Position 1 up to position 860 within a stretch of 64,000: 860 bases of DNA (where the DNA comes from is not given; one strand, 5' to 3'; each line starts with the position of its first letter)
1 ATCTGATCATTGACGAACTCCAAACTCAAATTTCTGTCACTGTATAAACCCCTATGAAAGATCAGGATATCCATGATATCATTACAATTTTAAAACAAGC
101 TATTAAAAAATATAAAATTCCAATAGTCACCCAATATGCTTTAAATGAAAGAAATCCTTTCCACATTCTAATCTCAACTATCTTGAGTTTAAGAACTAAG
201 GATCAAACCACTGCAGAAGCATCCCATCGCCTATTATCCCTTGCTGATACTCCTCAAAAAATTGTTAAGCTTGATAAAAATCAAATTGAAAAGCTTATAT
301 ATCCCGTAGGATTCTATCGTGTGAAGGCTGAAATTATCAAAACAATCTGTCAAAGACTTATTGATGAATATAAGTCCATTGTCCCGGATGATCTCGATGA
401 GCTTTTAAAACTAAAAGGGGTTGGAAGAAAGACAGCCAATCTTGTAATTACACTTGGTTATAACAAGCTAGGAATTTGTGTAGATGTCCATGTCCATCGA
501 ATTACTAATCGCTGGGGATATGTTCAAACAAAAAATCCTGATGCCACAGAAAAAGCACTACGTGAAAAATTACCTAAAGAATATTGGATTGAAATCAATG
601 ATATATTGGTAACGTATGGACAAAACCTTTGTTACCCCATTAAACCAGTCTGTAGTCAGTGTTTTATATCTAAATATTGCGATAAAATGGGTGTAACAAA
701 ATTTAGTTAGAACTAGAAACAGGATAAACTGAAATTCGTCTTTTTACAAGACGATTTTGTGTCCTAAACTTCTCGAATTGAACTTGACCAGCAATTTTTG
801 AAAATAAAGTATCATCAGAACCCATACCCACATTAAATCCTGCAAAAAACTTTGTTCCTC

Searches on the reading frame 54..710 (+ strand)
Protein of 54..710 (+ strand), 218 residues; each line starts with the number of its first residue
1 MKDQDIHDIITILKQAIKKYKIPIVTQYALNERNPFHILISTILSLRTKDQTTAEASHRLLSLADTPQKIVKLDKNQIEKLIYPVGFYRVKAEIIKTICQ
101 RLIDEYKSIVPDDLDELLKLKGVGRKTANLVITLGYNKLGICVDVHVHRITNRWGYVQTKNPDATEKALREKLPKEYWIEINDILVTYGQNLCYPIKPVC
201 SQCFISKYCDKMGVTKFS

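Call 45: find_encoding_contigs(protein=window:54-710:+, flank=10000, max_places=3)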
Protein window:54-710:+ (218 aa): 3 contigs read that carry it; 2 places shown.
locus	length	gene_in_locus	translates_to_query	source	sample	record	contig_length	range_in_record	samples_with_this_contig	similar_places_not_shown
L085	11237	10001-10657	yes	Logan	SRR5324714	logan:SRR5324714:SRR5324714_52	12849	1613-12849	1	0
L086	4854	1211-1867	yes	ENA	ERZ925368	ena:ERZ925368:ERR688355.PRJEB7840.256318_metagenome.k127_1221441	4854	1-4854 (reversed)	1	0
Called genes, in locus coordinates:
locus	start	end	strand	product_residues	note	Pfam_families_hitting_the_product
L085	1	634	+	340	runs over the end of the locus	PF13290:CHB_HEX_C_1, PF13287:Fn3_assoc, PF26550:Tricorn_2nd, PF26549:Tricorn_N (weak), PF07676:PD40, PF26549:Tricorn_N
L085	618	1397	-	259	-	PF01416:PseudoU_synth_1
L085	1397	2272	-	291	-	PF09986:DUF2225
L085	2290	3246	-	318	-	PF07949:YbbR (weak)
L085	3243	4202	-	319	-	PF19293:CdaA_N (weak), PF02457:DAC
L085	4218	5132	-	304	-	PF00753:Lactamase_B, PF23023:Anti-Pycsar_Apyc1 (weak)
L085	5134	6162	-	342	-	PF03687:UPF0164 (weak)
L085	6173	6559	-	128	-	-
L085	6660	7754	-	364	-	PF01790:LGT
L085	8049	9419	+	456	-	PF00696:AA_kinase, PF22468:ACT_9 (weak), PF13840:ACT_7, PF01842:ACT (weak), PF22468:ACT_9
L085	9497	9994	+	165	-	PF02559:CarD_TRCF_RID, PF21095:CarD_C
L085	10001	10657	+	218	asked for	PF00730:HhH-GPD, PF00633:HHH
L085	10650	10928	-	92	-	PF01016:Ribosomal_L27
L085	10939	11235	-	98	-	?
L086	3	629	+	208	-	?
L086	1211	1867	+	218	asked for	PF00730:HhH-GPD, PF00633:HHH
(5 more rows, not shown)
